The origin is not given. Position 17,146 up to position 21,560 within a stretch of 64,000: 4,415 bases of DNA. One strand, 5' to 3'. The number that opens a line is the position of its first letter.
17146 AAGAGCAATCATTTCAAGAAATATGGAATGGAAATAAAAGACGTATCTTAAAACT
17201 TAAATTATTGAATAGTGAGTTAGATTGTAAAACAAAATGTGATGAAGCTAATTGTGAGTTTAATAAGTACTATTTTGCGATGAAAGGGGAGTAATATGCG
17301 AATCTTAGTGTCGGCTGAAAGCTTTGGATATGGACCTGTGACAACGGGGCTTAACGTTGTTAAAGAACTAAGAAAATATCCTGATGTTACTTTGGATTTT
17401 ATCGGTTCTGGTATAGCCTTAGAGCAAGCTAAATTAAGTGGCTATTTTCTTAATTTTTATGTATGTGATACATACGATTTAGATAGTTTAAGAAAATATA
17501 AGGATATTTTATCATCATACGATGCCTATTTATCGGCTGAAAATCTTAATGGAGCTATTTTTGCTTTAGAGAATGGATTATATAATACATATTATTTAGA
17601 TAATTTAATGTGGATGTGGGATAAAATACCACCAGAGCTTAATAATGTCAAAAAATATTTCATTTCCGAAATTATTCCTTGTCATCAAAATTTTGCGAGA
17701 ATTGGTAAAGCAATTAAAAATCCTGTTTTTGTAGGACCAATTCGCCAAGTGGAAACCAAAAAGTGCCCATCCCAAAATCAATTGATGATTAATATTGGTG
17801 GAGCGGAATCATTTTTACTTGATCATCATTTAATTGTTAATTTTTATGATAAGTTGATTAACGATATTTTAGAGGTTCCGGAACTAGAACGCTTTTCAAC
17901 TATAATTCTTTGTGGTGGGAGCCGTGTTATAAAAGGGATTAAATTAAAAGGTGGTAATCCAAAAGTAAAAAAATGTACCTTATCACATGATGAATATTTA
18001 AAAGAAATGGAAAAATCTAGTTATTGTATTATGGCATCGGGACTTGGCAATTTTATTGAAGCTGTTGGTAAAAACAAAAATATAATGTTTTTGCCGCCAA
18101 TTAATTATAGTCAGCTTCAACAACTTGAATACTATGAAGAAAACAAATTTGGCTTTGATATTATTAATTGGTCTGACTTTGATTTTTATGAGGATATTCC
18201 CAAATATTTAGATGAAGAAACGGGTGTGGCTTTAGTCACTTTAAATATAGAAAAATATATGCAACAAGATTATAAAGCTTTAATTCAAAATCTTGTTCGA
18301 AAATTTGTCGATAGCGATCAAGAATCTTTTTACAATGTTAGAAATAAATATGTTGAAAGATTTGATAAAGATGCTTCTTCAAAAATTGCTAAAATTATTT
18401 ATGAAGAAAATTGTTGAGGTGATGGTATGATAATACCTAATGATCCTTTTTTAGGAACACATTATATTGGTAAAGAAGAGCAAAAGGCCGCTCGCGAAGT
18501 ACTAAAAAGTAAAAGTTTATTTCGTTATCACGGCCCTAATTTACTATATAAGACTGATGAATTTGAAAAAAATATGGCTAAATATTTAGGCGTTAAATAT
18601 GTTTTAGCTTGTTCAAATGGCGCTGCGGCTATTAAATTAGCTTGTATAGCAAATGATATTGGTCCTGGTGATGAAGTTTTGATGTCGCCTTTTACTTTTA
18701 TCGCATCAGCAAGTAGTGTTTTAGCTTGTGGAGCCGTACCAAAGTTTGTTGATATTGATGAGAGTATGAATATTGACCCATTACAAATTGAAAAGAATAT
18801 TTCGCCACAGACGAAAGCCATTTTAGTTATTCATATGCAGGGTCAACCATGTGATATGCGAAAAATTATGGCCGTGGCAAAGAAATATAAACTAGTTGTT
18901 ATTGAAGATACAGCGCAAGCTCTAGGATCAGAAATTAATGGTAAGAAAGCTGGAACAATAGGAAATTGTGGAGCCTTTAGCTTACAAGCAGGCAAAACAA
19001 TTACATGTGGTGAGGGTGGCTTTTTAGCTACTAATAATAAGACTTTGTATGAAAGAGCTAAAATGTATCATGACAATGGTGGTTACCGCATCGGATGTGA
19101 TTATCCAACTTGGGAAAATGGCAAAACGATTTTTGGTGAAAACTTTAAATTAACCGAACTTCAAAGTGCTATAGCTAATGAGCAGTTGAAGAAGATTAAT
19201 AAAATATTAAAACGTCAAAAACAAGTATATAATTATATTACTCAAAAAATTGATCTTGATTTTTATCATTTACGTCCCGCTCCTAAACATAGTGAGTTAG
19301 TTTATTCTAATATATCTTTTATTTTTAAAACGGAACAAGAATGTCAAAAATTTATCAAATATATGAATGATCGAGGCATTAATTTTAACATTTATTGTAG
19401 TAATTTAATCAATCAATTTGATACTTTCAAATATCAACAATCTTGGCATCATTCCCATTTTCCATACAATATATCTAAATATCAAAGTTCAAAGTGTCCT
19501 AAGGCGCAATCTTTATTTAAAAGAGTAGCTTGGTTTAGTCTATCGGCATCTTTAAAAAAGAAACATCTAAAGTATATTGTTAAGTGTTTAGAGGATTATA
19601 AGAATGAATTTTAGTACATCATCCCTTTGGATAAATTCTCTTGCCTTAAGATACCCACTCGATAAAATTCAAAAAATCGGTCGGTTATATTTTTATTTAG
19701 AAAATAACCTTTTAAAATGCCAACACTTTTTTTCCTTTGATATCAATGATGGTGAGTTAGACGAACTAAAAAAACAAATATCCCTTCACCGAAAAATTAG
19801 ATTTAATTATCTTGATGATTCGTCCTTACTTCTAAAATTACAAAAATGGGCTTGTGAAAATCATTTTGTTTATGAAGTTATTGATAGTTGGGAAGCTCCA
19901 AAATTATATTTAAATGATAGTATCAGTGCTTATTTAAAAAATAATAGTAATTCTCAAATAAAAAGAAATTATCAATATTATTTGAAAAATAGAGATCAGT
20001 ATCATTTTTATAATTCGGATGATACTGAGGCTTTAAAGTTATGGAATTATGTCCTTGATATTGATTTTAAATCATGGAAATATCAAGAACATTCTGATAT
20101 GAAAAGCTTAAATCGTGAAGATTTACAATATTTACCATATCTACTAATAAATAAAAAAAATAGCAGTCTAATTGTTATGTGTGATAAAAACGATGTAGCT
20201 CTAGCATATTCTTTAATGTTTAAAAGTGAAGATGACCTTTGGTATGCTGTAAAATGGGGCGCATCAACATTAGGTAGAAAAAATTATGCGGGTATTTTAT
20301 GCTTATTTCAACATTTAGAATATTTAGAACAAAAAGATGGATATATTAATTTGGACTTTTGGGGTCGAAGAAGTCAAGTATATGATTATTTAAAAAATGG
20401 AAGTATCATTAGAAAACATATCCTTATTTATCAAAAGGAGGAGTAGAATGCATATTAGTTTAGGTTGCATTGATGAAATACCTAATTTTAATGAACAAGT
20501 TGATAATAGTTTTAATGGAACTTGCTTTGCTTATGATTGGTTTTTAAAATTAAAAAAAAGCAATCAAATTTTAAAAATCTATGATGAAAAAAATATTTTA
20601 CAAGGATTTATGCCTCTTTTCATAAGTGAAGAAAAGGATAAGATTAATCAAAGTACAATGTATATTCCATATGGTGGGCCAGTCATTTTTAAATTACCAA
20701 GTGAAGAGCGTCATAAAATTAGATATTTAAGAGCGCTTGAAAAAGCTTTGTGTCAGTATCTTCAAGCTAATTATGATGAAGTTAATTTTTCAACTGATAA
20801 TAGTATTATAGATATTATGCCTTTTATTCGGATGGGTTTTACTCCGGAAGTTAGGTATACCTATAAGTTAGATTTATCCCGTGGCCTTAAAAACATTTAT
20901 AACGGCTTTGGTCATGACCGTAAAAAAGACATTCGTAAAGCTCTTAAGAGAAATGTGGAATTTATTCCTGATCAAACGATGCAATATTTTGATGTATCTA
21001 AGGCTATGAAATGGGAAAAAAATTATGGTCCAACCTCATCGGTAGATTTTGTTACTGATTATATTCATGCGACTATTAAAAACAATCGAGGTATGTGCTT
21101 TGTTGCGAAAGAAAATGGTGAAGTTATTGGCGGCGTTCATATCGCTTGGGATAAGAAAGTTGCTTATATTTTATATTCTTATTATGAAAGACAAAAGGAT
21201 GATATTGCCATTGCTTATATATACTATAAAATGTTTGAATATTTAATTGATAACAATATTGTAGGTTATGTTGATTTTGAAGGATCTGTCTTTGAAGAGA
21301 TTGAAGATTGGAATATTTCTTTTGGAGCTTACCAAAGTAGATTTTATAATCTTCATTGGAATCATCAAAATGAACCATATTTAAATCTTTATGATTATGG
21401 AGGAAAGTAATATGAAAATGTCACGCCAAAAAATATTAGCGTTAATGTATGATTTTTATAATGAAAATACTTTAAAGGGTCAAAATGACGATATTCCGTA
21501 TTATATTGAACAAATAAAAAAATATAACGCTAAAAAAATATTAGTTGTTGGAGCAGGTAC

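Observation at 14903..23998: Ten-gene, translationally coupled operon of soluble tailoring enzymes: candidate nucleoside/amino-sugar (peptidyl-nucleoside-like) biosynthetic cluster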

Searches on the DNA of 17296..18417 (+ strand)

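Call 31: search_rna_families(sources=[L001, L004, L006, L007, L009, L010, L011], threshold=gathering)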
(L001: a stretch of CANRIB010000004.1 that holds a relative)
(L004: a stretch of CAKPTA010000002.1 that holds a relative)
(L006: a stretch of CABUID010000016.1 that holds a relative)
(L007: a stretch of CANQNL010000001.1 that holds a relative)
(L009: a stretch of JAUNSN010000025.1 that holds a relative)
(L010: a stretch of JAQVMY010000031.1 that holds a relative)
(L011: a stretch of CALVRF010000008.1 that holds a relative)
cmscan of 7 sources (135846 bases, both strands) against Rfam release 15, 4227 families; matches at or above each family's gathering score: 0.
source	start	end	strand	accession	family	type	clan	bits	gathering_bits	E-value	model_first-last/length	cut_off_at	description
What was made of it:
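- Tried and rejected: No other cluster locus lies near a tmRNA (call 31).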

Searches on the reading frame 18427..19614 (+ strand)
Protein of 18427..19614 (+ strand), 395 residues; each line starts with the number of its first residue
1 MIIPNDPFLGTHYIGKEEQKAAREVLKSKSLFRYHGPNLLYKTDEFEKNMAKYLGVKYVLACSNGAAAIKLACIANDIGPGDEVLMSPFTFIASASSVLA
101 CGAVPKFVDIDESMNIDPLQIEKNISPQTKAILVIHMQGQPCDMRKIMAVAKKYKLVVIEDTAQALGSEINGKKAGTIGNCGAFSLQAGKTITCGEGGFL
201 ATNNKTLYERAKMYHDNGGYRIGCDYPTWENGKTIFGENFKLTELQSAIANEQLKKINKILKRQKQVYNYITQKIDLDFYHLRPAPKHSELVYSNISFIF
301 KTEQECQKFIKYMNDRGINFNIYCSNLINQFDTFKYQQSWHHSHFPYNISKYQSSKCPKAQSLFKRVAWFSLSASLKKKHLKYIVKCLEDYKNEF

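Call 3: search_protein_families(library=pfam, proteins=[window:18427-19614:+], max_evalue=0.01)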
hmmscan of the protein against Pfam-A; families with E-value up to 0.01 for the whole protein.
window:18427-19614:+ (395 aa): 5 families
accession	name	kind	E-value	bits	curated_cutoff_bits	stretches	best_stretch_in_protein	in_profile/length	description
PF01041.23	DegT_DnrJ_EryC1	-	4.5e-90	302.9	19.8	1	14-388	3-359/360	DegT/DnrJ/EryC1/StrS aminotransferase family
PF00266.25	Aminotran_5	-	2.7e-08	33.6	21.5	1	43-169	45-183/371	Aminotransferase class-V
PF00155.27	Aminotran_1_2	-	7.6e-08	32.4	19.7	1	20-163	24-187/361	Aminotransferase class I and II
PF01053.26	Cys_Met_Meta_PP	-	2.4e-06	26.8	27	1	43-162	54-174/381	Cys/Met metabolism PLP-dependent enzyme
PF01212.27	Beta_elim_lyase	-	2e-05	24.5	27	1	44-218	35-227/288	Beta-eliminating lyase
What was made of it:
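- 18427..19614 (+): DegT/DnrJ/EryC1 PLP aminotransferase. Pfam 4.5e-90 (call 3).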

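Call 4: search_protein_families(library=ncbifam, proteins=[window:18427-19614:+], max_evalue=0.01)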
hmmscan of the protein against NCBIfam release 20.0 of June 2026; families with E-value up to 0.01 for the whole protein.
window:18427-19614:+ (395 aa): 24 families
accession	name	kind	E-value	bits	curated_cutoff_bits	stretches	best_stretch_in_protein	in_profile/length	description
TIGR03588.1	PseC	equivalog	5.7e-62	209.8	423.5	1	10-352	5-352/380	UDP-4-amino-4,6-dideoxy-N-acetyl-beta-L-altrosamine transaminase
TIGR04181.1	NHT_00031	hypoth_equivalog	1.4e-58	198.5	420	1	44-339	33-340/359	LegC family aminotransferase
NF008687.0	PRK11706.1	equivalog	8.5e-57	192.6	375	1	43-320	33-316/375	dTDP-4-amino-4,6-dideoxygalactose transaminase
TIGR02379.1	ECA_wecE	subfamily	5.3e-49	166.9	434.85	1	44-318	34-315/376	dTDP-4-amino-4,6-dideoxy-D-glucose transaminase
NF011936.0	PRK15407.1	equivalog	5.5e-47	160.4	423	2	43-218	67-251/440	lipopolysaccharide biosynthesis protein RfbH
NF008658.2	PRK11658.1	equivalog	4.1e-43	147.5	631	1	13-306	11-302/379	UDP-4-amino-4-deoxy-L-arabinose aminotransferase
TIGR04427.1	PLP_DesI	equivalog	5.9e-36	124.4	650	1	43-273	54-275/390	dTDP-4-dehydro-6-deoxyglucose aminotransferase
NF005816.0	PRK07682.1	equivalog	1.3e-07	30.6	620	1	60-163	94-204/390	aminotransferase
NF006096.0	PRK08248.1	equivalog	9.8e-06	24.4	726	1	42-152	65-173/431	homocysteine synthase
NF004621.0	PRK05957.1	equivalog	0.00016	20.5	498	1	61-136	96-168/389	pyridoxal phosphate-dependent aminotransferase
NF006488.0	PRK08912.1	equivalog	0.00042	19.4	498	1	64-134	94-165/387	aminotransferase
NF041091.1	asp_aminotase_Arch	equivalog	0.00043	19.2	550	1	62-161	92-199/376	aspartate aminotransferase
TIGR01979.1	sufS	subfamily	0.00053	18.9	475.1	1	61-167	85-201/403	SufS family cysteine desulfurase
NF005305.0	PRK06836.1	equivalog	0.00055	19.3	376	1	61-134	102-176/396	pyridoxal phosphate-dependent aminotransferase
NF006095.0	PRK08247.1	equivalog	0.00063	18.6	585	1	47-162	59-174/369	methionine biosynthesis PLP-dependent protein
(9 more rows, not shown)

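Call 84: search_protein_families(library=padloc, proteins=[window:18427-19614:+], max_evalue=0.001)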
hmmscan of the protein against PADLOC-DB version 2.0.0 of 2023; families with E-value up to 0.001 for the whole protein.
window:18427-19614:+ (395 aa): 0 families

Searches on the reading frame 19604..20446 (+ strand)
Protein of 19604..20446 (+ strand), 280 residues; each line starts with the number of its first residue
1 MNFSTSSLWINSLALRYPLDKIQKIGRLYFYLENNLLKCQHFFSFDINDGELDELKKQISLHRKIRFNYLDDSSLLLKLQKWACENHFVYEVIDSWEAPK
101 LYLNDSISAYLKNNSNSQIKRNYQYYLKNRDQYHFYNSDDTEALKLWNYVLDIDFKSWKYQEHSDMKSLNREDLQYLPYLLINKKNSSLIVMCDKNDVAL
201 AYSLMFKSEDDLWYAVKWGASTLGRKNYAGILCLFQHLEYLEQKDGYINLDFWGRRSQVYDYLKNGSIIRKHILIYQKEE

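Call 3: search_protein_families(library=pfam, proteins=[window:19604-20446:+], max_evalue=0.01)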
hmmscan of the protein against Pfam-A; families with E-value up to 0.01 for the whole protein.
window:19604-20446:+ (280 aa): 0 families

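Call 4: search_protein_families(library=ncbifam, proteins=[window:19604-20446:+], max_evalue=0.01)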
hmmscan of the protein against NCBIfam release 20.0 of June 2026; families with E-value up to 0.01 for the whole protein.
window:19604-20446:+ (280 aa): 0 families

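Call 45: search_protein_families(library=pfam, alignment_id=A4, max_evalue=10)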
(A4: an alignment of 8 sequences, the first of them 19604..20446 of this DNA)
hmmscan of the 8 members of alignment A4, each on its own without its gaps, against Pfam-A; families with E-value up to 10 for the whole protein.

A. member 1, window:19604-20446:+ (280 aa): 3 families
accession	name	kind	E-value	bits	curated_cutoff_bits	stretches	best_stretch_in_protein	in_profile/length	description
PF20874.2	Relaxase_M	-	0.019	15.6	27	1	107-145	36-73/86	Relaxase central domain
PF07943.18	PBP5_C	-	0.14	12.8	21.2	0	15-38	56-79/91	Penicillin-binding protein 5, C-terminal domain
PF20147.5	Crinkler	-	0.57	11.4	24.6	1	41-88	13-62/106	Crinkler effector protein N-terminal domain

B. families by the number of members that match (of 8 scanned): 11 families
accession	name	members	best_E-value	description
PF17793.6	AHD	1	0.0029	ANC1 homology domain (AHD)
PF19512.4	DUF6046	1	0.017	Domain of unknown function (DUF6046)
PF20874.2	Relaxase_M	1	0.019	Relaxase central domain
PF06136.19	SOK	1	0.029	SOSEKI protein DIX-like domain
PF18619.6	GAIN_A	1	0.061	GPCR-Autoproteolysis-INducing (GAIN) subdomain A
PF18933.6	PsbP_2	1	0.11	PsbP-like protein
PF07943.18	PBP5_C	1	0.14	Penicillin-binding protein 5, C-terminal domain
PF08512.18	Rttp106-like_middle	1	0.14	Histone chaperone Rttp106-like, middle domain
PF02244.21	Propep_M14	1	0.17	Carboxypeptidase activation peptide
PF20147.5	Crinkler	1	0.57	Crinkler effector protein N-terminal domain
PF09149.16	DUF1935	1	1.8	Domain of unknown function (DUF1935)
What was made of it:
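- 19604..20446 (+): Tandem-GNAT acyltransferase, fold closest to aminoacyl-tRNA-dependent transferases (MprF C-domain, FemX). No Pfam or NCBIfam hit (calls 3, 4, 45).
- On FemAB / aminoacyl-tRNA-dependent transferases: No hit for protein 6 (calls 3, 45).
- Closest known: Aminoacyl-tRNA-dependent transferases. Different: No sequence-level hit to Pfam FemAB or to DUF2156 for protein 6 (calls 3, 45).
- Tried and rejected: Pfam on all protein 6 orthologues found nothing (call 45).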

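Call 46: find_homologous_proteins(query=A4, max_evalue=0.001)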
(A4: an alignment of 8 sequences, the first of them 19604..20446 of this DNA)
Query A4 (8 sequences) (280 aa, profile of the alignment): 137 proteins with E <= 0.001 among 3406 candidates; the best 120 are listed.
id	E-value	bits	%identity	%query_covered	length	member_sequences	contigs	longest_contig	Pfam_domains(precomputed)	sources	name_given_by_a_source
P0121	2.5e-135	468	64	100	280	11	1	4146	-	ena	-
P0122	7.6e-134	463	59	100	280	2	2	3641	-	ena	-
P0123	1.9e-133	462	98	100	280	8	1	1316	-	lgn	-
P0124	2.3e-127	442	60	100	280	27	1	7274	-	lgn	-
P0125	3.7e-126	438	59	100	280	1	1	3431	-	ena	-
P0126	6.5e-126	437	58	100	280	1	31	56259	-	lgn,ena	-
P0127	1.9e-125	436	45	99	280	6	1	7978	-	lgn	-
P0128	2.7e-125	435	62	100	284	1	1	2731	-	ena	-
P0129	2.5e-124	432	54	100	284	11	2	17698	-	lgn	-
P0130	1.8e-123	429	58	100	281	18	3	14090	-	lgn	-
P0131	2.0e-123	429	47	98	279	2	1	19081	-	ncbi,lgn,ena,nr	ncbi:MAG: hypothetical protein Q4G04_04565 [bacterium]|nr:hypothetical protein [bacterium]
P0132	1.4e-122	426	56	100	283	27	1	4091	-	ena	-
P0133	2.1e-122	426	56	98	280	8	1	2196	-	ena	-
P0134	3.7e-122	425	59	100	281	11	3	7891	-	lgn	-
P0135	7.8e-122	424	58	99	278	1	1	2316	-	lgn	-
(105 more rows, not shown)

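Call 58: predict_structure(alignment_id=A6)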
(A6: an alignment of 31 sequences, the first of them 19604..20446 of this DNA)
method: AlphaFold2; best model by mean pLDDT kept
length: 280 residues; sequences in the alignment: 31
mean_pLDDT: 93.2   pTM: 0.88
mean pLDDT of the five models: 93.2, 93.0, 92.7, 92.3, 92.2
residues with pLDDT >= 90: 246; 70-90: 25; 50-70: 7; < 50: 2
segments of 3 or more residues with pLDDT < 50: none
pLDDT, mean of each block of 10 residues (from residue 1): 89 92 97 97 95 98 97 96 98 96 96 96 97 97 95 90 63 84 95 97 95 93 95 97 96 84 94 92
secondary structure, 60 per line:
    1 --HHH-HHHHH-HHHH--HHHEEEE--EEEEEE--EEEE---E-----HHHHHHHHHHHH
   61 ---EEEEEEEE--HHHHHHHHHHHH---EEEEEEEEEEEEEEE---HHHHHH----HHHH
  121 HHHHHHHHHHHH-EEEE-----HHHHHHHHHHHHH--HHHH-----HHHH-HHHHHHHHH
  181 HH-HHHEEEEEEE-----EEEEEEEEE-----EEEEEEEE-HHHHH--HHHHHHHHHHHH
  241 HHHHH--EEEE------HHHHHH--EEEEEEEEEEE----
elements in order: H7-11 H13-16 E22-25 E28-33 E36-39 H49-60 E64-71 H74-85 E89-103 H107-112 H117-132 E134-137 H143-155 H158-161 H167-170 H172-182 E187-193 E199-207 E213-220 H222-226 H229-245 E248-251 H258-263 E266-276
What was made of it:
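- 19604..20446 (+): AF2 pLDDT 93 (call 58).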

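Call 60: fold_search(model_id=the predicted structure, library=pdb)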
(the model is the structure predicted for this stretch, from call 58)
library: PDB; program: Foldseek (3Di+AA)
matches with E <= 10: 708; with E <= 0.001: 71
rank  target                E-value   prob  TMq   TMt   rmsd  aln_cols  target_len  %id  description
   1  4v36_A                1.2e-08  1.00  0.56  0.49   7.9       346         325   10  The structure of L-PGS from Bacillus licheniformis (released 2015-08-19)
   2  4v36_B                1.5e-08  1.00  0.53  0.48   7.1       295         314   11  The structure of L-PGS from Bacillus licheniformis (released 2015-08-19)
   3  2hqy_A                2.0e-08  1.00  0.56  0.53   8.7       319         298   12  Crystal Structure of Conserved Protein of Unknown Function from Bacteroides thetaiotaomicron VPI-5482 (released 2006-09-19)
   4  2hqy_B                3.2e-08  1.00  0.58  0.56   6.3       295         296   14  Crystal Structure of Conserved Protein of Unknown Function from Bacteroides thetaiotaomicron VPI-5482 (released 2006-09-19)
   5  3frm_C                1.0e-07  1.00  0.43  0.46   7.6       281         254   14  The crystal structure of a functionally unknown conserved protein from Staphylococcus epidermidis ATCC 12228. (released 2009-01-27)
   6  3frm_D                1.3e-07  1.00  0.44  0.47   7.9       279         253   13  The crystal structure of a functionally unknown conserved protein from Staphylococcus epidermidis ATCC 12228. (released 2009-01-27)
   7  5vrv_A                1.4e-07  1.00  0.57  0.52   5.8       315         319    9  2.05 Angstrom Resolution Crystal Structure of C-terminal Domain (DUF2156) of Putative Lysylphosphatidylglycerol Synthe (released 2017-05-24)
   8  5vrv_D                1.7e-07  1.00  0.56  0.50   6.0       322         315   10  2.05 Angstrom Resolution Crystal Structure of C-terminal Domain (DUF2156) of Putative Lysylphosphatidylglycerol Synthe (released 2017-05-24)
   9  5vrv_C                2.0e-07  1.00  0.56  0.51   5.9       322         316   10  2.05 Angstrom Resolution Crystal Structure of C-terminal Domain (DUF2156) of Putative Lysylphosphatidylglycerol Synthe (released 2017-05-24)
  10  4v35                  2.1e-07  1.00  0.57  0.51   6.9       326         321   10  The Structure of A-PGS from Pseudomonas aeruginosa (released 2015-08-19)
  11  5vrv_B                2.2e-07  1.00  0.53  0.48   6.5       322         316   11  2.05 Angstrom Resolution Crystal Structure of C-terminal Domain (DUF2156) of Putative Lysylphosphatidylglycerol Synthe (released 2017-05-24)
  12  6lv0_A                2.8e-07  1.00  0.57  0.51   5.9       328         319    8  Crystal structure of the soluble domain of the multiple peptide resistance factor (MprF) from Rhizobium tropici (released 2021-02-03)
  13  9j8q_A                3.0e-07  1.00  0.52  0.21   5.3       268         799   10  MprF from Pseudomonas aeruginosa in GDN micelle, C2 symmetry (released 2025-09-03)
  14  5vrv_E                3.2e-07  1.00  0.57  0.52   5.1       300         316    9  2.05 Angstrom Resolution Crystal Structure of C-terminal Domain (DUF2156) of Putative Lysylphosphatidylglycerol Synthe (released 2017-05-24)
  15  9goe_A                3.2e-07  1.00  0.54  0.22   6.2       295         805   10  Cryo-EM structure of the multiple peptide resistance factor (MprF) from Pseudomonas aeruginosa bound to a synthetic na (released 2025-03-12)
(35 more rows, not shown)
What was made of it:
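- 19604..20446 (+): Foldseek top hits are 4V36, 5VRV, 4V35 and 4II9/1NE9 (call 60).
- On FemAB / aminoacyl-tRNA-dependent transferases: Ranks 1-26 are L-PGS, A-PGS, MprF and FemX, plus two unknowns (calls 58, 60).
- Closest known: Aminoacyl-tRNA-dependent transferases. Same: Protein 6 is predicted to be a tandem GNAT whose nearest structures are L-PGS, A-PGS, MprF and FemX (call 60).
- The protein 6 model is closest to MprF, L-PGS and FemX (call 60). Tandem GNATs that use acyl-CoA (Eis, clavulanate tandem GNAT) also match the protein 6 model, at lower rank (call 60). The Foldseek list for protein 6 also contains the acyl-CoA tandem GNATs Eis2, 2WPW and VipF (call 60). The first acyl-CoA enzyme appears at rank 27 (call 60).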

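Call 84: search_protein_families(library=padloc, proteins=[window:19604-20446:+], max_evalue=0.001)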
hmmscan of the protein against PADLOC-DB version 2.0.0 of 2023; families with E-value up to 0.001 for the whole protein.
window:19604-20446:+ (280 aa): 0 families

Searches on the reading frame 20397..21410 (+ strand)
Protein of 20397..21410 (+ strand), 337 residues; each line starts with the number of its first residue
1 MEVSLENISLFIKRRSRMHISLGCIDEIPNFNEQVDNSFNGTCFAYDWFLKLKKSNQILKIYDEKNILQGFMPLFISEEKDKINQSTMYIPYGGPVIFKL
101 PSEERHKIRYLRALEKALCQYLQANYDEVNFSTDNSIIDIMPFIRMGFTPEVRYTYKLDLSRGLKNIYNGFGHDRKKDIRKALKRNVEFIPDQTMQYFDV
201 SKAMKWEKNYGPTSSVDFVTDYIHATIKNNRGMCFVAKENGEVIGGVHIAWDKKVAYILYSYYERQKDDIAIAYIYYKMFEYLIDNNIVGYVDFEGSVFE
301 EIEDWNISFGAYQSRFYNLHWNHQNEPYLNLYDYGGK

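Call 3: search_protein_families(library=pfam, proteins=[window:20397-21410:+], max_evalue=0.01)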
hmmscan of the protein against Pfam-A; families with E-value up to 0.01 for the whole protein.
window:20397-21410:+ (337 aa): 1 family
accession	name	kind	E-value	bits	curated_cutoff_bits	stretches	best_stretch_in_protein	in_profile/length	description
PF13480.13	Acetyltransf_6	-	6.7e-05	23.5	22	1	191-294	28-134/143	Acetyltransferase (GNAT) domain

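Call 4: search_protein_families(library=ncbifam, proteins=[window:20397-21410:+], max_evalue=0.01)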
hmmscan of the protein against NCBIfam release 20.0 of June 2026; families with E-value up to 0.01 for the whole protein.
window:20397-21410:+ (337 aa): 0 families

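Call 84: search_protein_families(library=padloc, proteins=[window:20448-21410:+], max_evalue=0.001)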
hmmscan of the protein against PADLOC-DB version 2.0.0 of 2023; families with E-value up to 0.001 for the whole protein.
window:20448-21410:+ (320 aa): 0 families

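Call 85: search_solved_structures(query=A5, max_evalue=10, show_alignments=1)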
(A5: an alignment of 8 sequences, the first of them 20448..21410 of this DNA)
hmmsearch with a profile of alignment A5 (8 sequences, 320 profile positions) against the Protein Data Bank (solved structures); distinct sequences matched with E-value up to 10: 0.

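Call 86: search_protein_families(library=pfam, alignment_id=A5, max_evalue=0.1)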
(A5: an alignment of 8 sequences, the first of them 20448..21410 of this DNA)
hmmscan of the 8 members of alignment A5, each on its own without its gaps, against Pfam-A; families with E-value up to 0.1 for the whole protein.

A. member 1, window:20448-21410:+ (320 aa): 2 families
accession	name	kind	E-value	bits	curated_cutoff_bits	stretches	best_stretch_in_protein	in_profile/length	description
PF13480.13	Acetyltransf_6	-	6.1e-05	23.6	22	1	174-277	28-134/143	Acetyltransferase (GNAT) domain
PF00583.31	Acetyltransf_1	-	0.012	16.4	20.7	1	202-242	21-63/116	Acetyltransferase (GNAT) family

B. families by the number of members that match (of 8 scanned): 4 families
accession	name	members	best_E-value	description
PF13480.13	Acetyltransf_6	6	3e-05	Acetyltransferase (GNAT) domain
PF00583.31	Acetyltransf_1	4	0.0022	Acetyltransferase (GNAT) family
PF22172.1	C2c1_helical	1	0.018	CRISPR-associated endonuclease C2c1 second helical domain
PF12981.12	DUF3865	1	0.097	Domain of Unknown Function with PDB structure (DUF3865)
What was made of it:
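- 20448..21410 (+): GNAT (Acetyltransf_6, Fem-related) acyltransferase; start corrected from 20397. Pfam PF13480 at 23.6 bits (cut-off 22), hit by 6 of 8 orthologues (calls 3, 86).
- Closest known: Aminoacyl-tRNA-dependent transferases. Different: Protein 7 reaches only Acetyltransf_6 (call 86).
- Protein 7 is Acetyltransf_6 (call 86). Protein 7 hits only generic GNAT families (Acetyltransf_6, weakly Acetyltransf_1) (call 86).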
